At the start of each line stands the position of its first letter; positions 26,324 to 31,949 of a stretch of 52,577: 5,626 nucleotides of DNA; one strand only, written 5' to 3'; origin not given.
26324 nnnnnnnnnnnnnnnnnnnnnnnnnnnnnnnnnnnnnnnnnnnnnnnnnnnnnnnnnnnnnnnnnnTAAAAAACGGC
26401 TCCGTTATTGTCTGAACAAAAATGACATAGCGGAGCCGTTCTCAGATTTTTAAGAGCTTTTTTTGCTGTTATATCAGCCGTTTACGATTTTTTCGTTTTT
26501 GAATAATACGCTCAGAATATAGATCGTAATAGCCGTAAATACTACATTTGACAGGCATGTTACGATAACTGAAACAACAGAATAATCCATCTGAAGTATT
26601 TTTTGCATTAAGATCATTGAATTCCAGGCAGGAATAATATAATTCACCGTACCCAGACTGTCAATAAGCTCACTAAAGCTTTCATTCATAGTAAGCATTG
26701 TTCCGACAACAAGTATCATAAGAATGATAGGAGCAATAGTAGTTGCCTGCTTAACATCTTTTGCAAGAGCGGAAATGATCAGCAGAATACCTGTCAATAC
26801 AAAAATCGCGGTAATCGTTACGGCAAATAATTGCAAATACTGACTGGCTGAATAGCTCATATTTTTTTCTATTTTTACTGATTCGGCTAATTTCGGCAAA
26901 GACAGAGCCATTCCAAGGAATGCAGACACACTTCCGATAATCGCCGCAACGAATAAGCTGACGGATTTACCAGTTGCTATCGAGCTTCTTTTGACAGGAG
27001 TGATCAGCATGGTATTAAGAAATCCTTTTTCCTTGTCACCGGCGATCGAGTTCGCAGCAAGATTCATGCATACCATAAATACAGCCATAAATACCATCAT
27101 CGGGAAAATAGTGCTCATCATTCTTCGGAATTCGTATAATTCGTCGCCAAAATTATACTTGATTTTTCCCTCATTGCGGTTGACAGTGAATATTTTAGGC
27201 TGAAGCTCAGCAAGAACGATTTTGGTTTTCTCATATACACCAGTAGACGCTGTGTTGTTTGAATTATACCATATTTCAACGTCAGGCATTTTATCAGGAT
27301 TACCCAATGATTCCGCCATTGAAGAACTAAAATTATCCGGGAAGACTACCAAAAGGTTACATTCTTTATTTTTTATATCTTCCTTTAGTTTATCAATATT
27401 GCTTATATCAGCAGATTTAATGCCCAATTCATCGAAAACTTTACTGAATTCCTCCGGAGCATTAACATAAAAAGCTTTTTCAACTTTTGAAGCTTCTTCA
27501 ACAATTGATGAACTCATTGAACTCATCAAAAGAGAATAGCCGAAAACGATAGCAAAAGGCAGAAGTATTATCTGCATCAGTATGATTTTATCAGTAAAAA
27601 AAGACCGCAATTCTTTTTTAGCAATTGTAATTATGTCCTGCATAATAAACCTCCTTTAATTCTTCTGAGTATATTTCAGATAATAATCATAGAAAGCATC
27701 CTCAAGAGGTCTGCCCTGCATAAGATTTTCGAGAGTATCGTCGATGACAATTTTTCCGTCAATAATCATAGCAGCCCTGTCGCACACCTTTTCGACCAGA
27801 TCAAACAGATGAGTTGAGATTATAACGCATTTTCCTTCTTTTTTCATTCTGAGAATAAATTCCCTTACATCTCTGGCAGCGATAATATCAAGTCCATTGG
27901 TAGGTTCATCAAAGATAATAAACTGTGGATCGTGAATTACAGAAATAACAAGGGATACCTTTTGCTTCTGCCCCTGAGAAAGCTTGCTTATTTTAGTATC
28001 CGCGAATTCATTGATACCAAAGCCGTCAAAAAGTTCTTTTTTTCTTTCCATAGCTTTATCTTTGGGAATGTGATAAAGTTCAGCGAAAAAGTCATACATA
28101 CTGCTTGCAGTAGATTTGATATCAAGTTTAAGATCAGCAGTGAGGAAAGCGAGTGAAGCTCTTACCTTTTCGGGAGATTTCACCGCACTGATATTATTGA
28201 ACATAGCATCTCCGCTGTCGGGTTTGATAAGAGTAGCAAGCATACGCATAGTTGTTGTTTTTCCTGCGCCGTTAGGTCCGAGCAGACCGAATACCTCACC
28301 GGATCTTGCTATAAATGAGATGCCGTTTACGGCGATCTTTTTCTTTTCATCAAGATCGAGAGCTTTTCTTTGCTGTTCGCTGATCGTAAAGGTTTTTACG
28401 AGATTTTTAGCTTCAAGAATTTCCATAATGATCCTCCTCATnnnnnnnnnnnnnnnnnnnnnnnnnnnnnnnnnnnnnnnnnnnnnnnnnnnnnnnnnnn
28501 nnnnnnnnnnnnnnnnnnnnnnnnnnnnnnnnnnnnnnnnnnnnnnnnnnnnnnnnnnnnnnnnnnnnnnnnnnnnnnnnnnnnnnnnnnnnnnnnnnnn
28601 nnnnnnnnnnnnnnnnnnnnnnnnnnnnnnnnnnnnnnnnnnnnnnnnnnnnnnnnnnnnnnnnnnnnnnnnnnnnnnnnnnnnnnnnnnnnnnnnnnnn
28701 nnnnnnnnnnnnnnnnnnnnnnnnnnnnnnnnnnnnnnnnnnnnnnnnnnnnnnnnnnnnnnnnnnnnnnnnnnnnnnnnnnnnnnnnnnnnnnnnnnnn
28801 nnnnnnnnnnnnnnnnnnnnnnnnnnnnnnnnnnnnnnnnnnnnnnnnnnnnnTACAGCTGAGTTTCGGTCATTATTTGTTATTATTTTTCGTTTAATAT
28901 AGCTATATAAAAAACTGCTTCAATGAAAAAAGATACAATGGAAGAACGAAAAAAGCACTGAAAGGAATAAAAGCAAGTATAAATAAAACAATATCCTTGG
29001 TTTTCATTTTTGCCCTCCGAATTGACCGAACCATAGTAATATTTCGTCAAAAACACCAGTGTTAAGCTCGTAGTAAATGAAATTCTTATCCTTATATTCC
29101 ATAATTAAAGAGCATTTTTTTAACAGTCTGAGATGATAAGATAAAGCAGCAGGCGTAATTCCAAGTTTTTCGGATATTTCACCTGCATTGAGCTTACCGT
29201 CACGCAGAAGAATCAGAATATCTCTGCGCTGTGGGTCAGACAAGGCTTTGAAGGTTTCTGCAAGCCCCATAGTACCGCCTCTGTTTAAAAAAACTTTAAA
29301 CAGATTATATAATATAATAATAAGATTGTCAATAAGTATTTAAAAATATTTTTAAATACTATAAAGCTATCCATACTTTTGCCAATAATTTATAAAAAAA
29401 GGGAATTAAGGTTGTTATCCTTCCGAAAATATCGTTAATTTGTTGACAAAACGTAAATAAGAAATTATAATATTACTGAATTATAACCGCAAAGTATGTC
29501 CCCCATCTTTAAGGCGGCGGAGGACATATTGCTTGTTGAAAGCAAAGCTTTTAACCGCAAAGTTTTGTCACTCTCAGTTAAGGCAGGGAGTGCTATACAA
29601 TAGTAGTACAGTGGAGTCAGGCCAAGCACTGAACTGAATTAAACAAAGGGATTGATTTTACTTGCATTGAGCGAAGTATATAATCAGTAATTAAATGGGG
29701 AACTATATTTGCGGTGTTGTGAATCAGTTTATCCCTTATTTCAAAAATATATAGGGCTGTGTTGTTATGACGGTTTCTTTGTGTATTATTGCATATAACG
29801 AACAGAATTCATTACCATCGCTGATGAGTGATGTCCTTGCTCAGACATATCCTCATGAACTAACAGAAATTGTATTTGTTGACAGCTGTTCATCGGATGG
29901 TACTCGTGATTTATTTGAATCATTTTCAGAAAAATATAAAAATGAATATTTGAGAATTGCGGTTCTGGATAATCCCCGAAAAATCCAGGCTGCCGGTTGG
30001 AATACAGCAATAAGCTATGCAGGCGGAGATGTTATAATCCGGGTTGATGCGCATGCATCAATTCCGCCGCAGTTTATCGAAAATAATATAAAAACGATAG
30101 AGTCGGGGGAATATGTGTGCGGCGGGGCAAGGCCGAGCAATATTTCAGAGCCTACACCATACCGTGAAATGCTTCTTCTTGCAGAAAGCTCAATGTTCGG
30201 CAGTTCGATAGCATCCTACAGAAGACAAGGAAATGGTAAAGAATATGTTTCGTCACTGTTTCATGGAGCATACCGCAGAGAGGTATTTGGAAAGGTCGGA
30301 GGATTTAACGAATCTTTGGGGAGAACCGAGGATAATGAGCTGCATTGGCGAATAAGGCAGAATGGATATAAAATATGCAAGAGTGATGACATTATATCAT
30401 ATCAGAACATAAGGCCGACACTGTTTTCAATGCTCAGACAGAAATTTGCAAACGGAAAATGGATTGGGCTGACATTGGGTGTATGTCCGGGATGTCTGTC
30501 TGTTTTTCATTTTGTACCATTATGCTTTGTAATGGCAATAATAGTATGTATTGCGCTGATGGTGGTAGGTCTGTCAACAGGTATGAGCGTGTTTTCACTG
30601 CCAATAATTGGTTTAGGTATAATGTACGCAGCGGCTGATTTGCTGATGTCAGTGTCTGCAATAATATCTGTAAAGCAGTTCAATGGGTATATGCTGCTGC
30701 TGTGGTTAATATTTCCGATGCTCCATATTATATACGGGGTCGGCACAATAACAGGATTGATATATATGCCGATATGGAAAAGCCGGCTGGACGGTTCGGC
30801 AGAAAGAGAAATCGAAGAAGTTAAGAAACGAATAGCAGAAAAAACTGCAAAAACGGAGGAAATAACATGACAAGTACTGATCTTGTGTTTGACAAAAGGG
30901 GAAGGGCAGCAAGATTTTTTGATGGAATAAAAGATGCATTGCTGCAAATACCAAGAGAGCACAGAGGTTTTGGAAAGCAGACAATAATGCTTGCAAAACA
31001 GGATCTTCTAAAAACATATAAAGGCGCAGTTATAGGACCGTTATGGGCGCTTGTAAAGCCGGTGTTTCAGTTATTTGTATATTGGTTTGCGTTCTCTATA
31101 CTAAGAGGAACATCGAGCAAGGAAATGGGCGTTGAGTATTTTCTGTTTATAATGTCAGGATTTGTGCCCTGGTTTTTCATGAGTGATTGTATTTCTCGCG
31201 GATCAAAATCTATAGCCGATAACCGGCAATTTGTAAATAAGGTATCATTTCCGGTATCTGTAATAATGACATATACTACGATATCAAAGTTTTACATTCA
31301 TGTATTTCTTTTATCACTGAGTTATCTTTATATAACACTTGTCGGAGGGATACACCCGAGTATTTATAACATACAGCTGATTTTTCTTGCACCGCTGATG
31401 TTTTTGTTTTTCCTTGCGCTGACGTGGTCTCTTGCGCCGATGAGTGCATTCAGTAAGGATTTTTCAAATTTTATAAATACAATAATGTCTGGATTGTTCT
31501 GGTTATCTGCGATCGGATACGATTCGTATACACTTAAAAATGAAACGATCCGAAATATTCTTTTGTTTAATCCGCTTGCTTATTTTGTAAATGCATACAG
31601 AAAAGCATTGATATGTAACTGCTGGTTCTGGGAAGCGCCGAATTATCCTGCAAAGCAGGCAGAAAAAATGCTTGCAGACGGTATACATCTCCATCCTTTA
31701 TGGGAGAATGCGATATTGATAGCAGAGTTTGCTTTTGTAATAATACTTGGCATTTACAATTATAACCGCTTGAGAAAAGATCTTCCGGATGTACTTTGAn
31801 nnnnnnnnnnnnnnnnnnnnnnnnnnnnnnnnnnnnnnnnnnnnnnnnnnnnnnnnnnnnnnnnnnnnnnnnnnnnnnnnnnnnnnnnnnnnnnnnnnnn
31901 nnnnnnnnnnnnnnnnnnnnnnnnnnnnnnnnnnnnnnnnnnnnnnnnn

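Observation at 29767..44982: Hybrid glycopolymer locus combining Stealth sugar-1-phosphate transferases with TagF-like glycerol-phosphate polymerases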

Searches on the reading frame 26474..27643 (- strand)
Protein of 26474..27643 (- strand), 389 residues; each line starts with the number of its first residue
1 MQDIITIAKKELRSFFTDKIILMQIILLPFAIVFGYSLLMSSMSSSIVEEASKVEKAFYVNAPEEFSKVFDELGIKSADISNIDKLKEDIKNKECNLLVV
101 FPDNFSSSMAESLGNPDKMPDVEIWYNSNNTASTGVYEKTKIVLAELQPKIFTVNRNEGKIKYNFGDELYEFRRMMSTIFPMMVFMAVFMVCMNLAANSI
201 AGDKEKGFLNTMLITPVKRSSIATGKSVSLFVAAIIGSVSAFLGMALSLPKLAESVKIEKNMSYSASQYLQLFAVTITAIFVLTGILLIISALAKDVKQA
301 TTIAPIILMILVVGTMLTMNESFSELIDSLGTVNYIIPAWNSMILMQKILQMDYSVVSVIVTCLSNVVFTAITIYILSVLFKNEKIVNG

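Call 5: search_protein_families(library=pfam, proteins=[window:26474-27643:-], max_evalue=0.01)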
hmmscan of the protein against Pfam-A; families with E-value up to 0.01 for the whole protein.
window:26474-27643:- (389 aa): 4 families
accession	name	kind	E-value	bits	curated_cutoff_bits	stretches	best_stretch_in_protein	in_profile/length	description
PF12698.13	ABC2_membrane_3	-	4.9e-24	85.5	31.6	1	20-376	2-344/347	ABC-2 family transporter protein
PF12679.13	ABC2_membrane_2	-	3.4e-18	66.3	27.2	1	6-384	2-281/283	ABC-2 family transporter protein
PF01061.29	ABC2_membrane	-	2.2e-09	37.6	26.9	1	174-312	51-174/211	ABC-2 type transporter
PF12730.13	ABC2_membrane_4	-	0.0017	18.8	27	1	176-309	48-172/179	ABC-2 family transporter protein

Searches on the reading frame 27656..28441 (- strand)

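Call 5: search_protein_families(library=pfam, proteins=[window:27656-28441:-], max_evalue=0.01)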
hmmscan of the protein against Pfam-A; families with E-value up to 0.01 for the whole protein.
window:27656-28441:- (261 aa): 8 families
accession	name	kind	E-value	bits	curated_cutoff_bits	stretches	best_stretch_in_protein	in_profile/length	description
PF00005.33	ABC_tran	-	1.5e-26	94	25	1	39-182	2-137/137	ABC transporter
PF13304.12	AAA_21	-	9.7e-11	42.7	27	1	149-211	233-298/304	AAA domain, putative AbiEii toxin, Type IV TA system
PF13555.12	AAA_29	-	0.0017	18.5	27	1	46-86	21-59/61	P-loop containing region of AAA domain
PF04310.18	MukB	-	0.002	18.4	23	1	50-89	28-67/226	MukB N-terminal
PF13604.12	AAA_30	-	0.0039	17.4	27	1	44-75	13-45/191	AAA domain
PF13175.12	AAA_15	-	0.006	16.7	32.1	0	53-88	28-55/374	AAA ATPase domain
PF01695.23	IstB_IS21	-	0.0071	16.3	24.1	0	12-63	56-107/238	IstB-like ATP binding protein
PF02463.25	SMC_N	-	0.008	16.1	40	0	50-219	26-205/220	RecF/RecN/SMC N terminal domain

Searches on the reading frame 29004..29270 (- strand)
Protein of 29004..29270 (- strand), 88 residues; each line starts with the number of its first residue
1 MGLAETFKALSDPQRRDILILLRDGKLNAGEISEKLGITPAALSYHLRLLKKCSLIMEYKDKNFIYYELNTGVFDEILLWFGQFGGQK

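Call 5: search_protein_families(library=pfam, proteins=[window:29004-29270:-], max_evalue=0.01)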
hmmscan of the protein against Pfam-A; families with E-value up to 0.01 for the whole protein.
window:29004-29270:- (88 aa): 11 families
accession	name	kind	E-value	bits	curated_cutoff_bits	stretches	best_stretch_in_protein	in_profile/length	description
PF01022.26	HTH_5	-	4.3e-13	49.3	22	1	12-56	1-45/47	Bacterial regulatory protein, arsR family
PF12840.13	HTH_20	-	3.7e-10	40.1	27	1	10-56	1-48/51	Helix-turn-helix domain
PF13412.12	HTH_24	-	5.1e-07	29.6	21.9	1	12-55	2-46/48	Winged helix-turn-helix DNA-binding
PF12802.13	MarR_2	-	7.6e-05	23.2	27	1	18-56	10-50/61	MarR family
PF08279.18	HTH_11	-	0.00037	20.8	25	1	15-53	2-42/55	HTH domain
PF01047.28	MarR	-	0.00073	19.8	24.6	1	14-63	5-54/59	MarR family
PF21476.4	PF0610-like_N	-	0.00088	19.9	33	1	15-51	3-39/50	PF0610-like, N-terminal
PF04967.18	HTH_10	-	0.001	19.2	23.1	1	28-48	25-45/53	HTH DNA binding domain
PF08281.18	Sigma70_r4_2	-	0.0011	19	25.7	1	13-52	13-52/54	Sigma-70, region 4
PF01978.25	TrmB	-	0.0023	18.2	25.6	1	20-67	16-63/68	Sugar-specific transcriptional regulator TrmB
PF24038.1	DUF7347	-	0.006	17.2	27.6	1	4-51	2-53/77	Domain of unknown function (DUF7347)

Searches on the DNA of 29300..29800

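Call 18: search_rna_families(source=window, start=29300, end=29800, threshold=evalue, max_evalue=10, show_alignments=2)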
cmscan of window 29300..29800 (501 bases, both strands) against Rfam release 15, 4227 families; matches with E-value up to 10: 4.
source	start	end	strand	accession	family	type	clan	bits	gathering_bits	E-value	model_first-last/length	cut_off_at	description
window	29692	29780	+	RF01883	TUG1_2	Gene; lncRNA;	-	21.2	90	0.46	1-89/89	no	Taurine upregulated gene 1 conserved region 2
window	29403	29423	-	RF03141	S4-Flavobacteria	Cis-reg; leader;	CL00119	18.9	35.2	1.2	8-27/33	no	S4-Flavobacteria ribosomal protein leader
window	29505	29583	+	RF00015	U4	Gene; snRNA; splicing;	CL00007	11.1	46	5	1-138/138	no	U4 spliceosomal RNA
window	29300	29330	-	RF02933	ARRPOF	Gene; sRNA;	-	10.4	127.2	5.1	1-36/256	3'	ARRPOF RNA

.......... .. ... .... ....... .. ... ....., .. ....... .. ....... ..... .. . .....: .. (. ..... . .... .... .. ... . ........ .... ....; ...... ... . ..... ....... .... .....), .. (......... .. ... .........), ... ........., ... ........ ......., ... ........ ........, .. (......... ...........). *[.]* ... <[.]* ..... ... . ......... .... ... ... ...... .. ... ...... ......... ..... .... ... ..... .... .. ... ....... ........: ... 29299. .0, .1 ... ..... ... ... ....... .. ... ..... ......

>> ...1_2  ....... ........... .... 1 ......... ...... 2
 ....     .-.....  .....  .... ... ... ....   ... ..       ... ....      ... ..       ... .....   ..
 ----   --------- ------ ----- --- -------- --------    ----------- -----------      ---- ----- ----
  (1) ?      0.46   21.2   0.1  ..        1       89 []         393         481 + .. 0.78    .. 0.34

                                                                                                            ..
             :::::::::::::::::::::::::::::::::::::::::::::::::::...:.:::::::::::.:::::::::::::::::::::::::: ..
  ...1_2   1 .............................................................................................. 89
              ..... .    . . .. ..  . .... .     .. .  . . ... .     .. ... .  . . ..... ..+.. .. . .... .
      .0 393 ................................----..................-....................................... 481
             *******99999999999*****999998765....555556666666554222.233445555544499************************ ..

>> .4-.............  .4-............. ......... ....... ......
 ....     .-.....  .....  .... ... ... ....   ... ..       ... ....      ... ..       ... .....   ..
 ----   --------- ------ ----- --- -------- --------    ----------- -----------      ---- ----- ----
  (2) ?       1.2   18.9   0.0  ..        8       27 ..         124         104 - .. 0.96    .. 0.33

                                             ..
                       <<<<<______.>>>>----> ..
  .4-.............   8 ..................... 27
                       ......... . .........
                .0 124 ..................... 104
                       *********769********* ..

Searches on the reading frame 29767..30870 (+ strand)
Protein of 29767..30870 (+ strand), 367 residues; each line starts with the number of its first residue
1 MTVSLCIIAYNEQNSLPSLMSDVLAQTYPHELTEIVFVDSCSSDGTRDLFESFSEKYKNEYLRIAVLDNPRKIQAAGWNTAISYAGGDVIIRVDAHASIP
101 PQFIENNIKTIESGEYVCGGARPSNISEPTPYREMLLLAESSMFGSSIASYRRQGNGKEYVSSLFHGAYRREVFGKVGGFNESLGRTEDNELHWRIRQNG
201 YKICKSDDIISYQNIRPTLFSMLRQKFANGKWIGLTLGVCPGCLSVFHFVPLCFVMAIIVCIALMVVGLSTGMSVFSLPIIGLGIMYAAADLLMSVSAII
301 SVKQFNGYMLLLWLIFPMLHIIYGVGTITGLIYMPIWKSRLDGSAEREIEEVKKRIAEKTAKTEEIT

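Call 3: search_protein_families(library=pfam, proteins=[window:29767-30870:+], max_evalue=0.01)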
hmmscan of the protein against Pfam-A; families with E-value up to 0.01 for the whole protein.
window:29767-30870:+ (367 aa): 5 families
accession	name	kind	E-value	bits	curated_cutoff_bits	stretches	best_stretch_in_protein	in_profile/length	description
PF00535.33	Glycos_transf_2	-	6.8e-26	91.6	23.3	1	4-176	1-166/168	Glycosyl transferase family 2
PF13641.12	Glyco_tranf_2_3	-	1.7e-07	31.9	27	1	3-228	3-226/230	Glycosyltransferase like family 2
PF10111.15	Glyco_tranf_2_2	-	3.5e-06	27.1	27.3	0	7-112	3-107/276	Glycosyltransferase like family 2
PF13632.12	Glyco_trans_2_3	-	0.0011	19.3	27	0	142-289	50-153/198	Glycosyl transferase family group 2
PF02709.20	Glyco_transf_7C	-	0.0069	16.4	23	0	149-208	8-67/78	N-terminal domain of galactosyltransferase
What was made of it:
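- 29767..30870 (+): g1: membrane-anchored GT2 glycosyltransferase (367 aa). Predicted to act on a lipid-linked acceptor, for example in the linkage unit. Glycos_transf_2 91.6 bits (call 3).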

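Call 7: search_protein_families(library=ncbifam, proteins=[window:29767-30870:+], max_evalue=0.001)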
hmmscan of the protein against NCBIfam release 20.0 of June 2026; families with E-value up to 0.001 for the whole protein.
window:29767-30870:+ (367 aa): 15 families
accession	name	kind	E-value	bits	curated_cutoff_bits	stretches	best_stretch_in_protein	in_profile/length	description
NF041875.1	EPS_EpsD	equivalog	1.7e-20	73.7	370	1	3-218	1-211/325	exopolysaccharide biosynthesis glycosyltransferase EpsD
TIGR03937.1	PgaC_IcaA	equivalog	1.7e-13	50.4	422.3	1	2-226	46-263/407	poly-beta-1,6-N-acetyl-D-glucosamine synthase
NF041394.1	GtaseAglG_Halo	equivalog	4.7e-13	49.1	440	1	2-193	2-187/304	glucosyl-dolichyl phosphate glucuronosyltransferase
TIGR04283.1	glyco_like_mftF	equivalog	1.9e-11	44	182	1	4-210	2-183/221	TIGR04283 family arsenosugar biosynthesis glycosyltransferase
NF007986.1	PRK10714.1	equivalog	3.7e-11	42.6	529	1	3-123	8-127/316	undecaprenyl-phosphate 4-deoxy-4-formamido-L-arabinose transferase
TIGR03965.1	mycofact_glyco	equivalog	4.7e-11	42.2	280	1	2-263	75-329/467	mycofactocin biosynthesis glycosyltransferase MftF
TIGR03111.1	glyc2_xrt_Gpos1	hypoth_equivalog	6.1e-09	35.2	363.95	1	3-118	51-163/439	TIGR03111 family XrtG-associated glycosyltransferase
NF038302.1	EPS_HpsE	equivalog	1.8e-07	30.5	300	1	3-107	3-107/307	hormogonium polysaccharide biosynthesis glycosyltransferase HpsE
NF007482.0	PRK10073.1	equivalog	5.2e-07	29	423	1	3-107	8-106/334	glycosyltransferase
NF053739.1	GlytfEpsEBac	equivalog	5.2e-07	28.9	450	1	3-112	3-108/265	glycosyltransferase EpsE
NF047588.1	GlcsyltransPgfSStrep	equivalog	8.8e-07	28.4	500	1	1-122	1-121/308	glycosyltransferase PgfS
NF047683.1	TeichurnBiosyTuaG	equivalog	1.3e-06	28.3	400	1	3-116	8-116/252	teichuronic acid biosynthesis protein TuaG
NF038299.1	EPS_HpsN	equivalog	1.8e-06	27.2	425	1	2-111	2-106/317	hormogonium polysaccharide biosynthesis glycosyltransferase HpsN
NF045692.1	OglycostaseCruG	equivalog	0.00012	21.2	600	1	2-64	42-100/386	2'-O-glycosyltransferase CruG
TIGR03469.1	HpnB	hypoth_equivalog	0.0002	20.5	379.25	1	3-69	46-110/386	hopene-associated glycosyltransferase HpnB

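Call 44: search_solved_structures(query=window:29767-30870:+, max_evalue=0.001)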
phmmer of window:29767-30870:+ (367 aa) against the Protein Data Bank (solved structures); distinct sequences matched with E-value up to 0.001: 12.
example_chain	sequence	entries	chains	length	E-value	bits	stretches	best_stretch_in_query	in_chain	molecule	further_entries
6yv7_B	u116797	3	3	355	2.3e-13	53.1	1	3-215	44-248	Glycosyl transferase, family 2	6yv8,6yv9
6yv7_A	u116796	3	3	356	2.4e-13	53.1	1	3-215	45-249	Glycosyl transferase, family 2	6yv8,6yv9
9bhc_C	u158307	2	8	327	2e-07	33.6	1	3-124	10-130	Undecaprenyl-phosphate 4-deoxy-4-formamido-L-arabinose transferase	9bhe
8vxh_A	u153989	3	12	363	2.5e-07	33.3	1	3-124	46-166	Undecaprenyl-phosphate 4-deoxy-4-formamido-L-arabinose transferase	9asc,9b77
9hwj_A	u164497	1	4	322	2.9e-06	29.7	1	3-124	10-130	Undecaprenyl-phosphate 4-deoxy-4-formamido-L-arabinose transferase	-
5mlz_A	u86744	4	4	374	1.8e-05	27.2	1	1-145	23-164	Dolichol monophosphate mannose synthase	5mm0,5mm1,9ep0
5tze_C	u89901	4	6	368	8.5e-05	24.9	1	3-102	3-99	Glycosyl transferase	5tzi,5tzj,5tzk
5tz8_A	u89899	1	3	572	0.00018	23.9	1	3-101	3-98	Glycosyl transferase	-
6p61_A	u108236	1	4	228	0.0002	23.7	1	2-103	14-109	Glycosyltransferase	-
5eke_A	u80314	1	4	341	0.0005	22.4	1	3-116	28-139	Uncharacterized glycosyltransferase sll0501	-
5ekp_C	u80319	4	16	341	0.0005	22.4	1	3-116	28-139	Uncharacterized glycosyltransferase sll0501 | Glycosyltransferase sll0501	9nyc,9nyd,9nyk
9nye_A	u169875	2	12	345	0.00051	22.4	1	3-116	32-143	Glycosyltransferase sll0501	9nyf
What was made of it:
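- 29767..30870 (+): Nearest PDB entry is the membrane GT2 6yv7 (2e-13), then ArnC and DPMS (call 44).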

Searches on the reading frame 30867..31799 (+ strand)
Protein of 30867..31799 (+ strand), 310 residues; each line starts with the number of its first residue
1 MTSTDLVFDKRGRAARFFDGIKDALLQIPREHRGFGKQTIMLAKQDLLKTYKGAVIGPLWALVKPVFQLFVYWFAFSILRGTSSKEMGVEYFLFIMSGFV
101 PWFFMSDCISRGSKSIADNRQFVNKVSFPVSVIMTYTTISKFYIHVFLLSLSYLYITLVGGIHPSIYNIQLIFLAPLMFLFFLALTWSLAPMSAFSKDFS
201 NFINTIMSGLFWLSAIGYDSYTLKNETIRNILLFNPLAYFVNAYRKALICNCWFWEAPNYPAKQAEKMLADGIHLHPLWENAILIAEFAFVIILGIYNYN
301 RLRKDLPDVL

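Call 3: search_protein_families(library=pfam, proteins=[window:30867-31799:+], max_evalue=0.01)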
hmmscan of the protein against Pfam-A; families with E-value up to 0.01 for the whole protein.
window:30867-31799:+ (310 aa): 1 family
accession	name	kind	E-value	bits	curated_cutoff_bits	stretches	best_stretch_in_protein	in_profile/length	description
PF01061.29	ABC2_membrane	-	4.2e-12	46.5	26.9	1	38-248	2-210/211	ABC-2 type transporter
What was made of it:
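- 30867..31799 (+): g2: TarG/TagG-type ABC-2 export permease (310 aa) with no partner ATPase nearby. ABC2_membrane 46.5 bits (call 3).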

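Call 7: search_protein_families(library=ncbifam, proteins=[window:30867-31799:+], max_evalue=0.001)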
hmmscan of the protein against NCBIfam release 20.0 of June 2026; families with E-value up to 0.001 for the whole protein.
window:30867-31799:+ (310 aa): 2 families
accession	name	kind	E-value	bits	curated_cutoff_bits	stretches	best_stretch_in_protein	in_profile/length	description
NF050109.1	galactan_ABC_perm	equivalog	3.3e-14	53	380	1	40-251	25-236/272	galactan export ABC transporter permease subunit Wzm/RfbD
NF050053.1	CapPschTportKpsM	equivalog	1.9e-10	41.1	300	1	54-248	21-217/257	capsule polysaccharide transporter KpsM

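Call 45: search_solved_structures(query=window:30867-31799:+, max_evalue=1)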
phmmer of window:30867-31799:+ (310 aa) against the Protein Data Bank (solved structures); distinct sequences matched with E-value up to 1: 7.
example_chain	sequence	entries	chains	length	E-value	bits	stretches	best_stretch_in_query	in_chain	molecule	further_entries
9cfl_A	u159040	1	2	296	1e-25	94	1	54-255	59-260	Transport permease protein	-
9cfp_A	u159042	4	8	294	4.5e-25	91.8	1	55-255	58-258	Transport permease protein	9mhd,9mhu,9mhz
6jbh_C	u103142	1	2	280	1.6e-24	90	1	52-255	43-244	TarG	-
6m96_B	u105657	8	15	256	3e-10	43.1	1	41-244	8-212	Transport permease protein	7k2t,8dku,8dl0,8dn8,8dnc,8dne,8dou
6oih_D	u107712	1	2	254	3.3e-10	43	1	41-244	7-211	Transport permease protein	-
9qfx_A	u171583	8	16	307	2.7e-05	26.8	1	39-248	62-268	Probable O-antigen/lipopolysaccharide transport integral membrane protein ABC transporter | ABC transporter permease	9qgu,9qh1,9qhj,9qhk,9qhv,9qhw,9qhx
8tsh_C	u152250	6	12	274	0.00011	24.8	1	46-246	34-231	Transport permease protein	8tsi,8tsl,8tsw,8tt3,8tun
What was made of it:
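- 30867..31799 (+): PDB hits: TarG 6jbh 1.6e-24, 9cfl 1e-25, and Wzm-type permeases (call 45).
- On Wall-teichoic-acid-type ABC exporter (TarGH/TagGH): Pfam ABC2_membrane 46.5 bits (calls 3, 45).
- Checked: The locus does contain an export component: g2 is a TarG/TagG-type ABC-2 permease (call 45).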
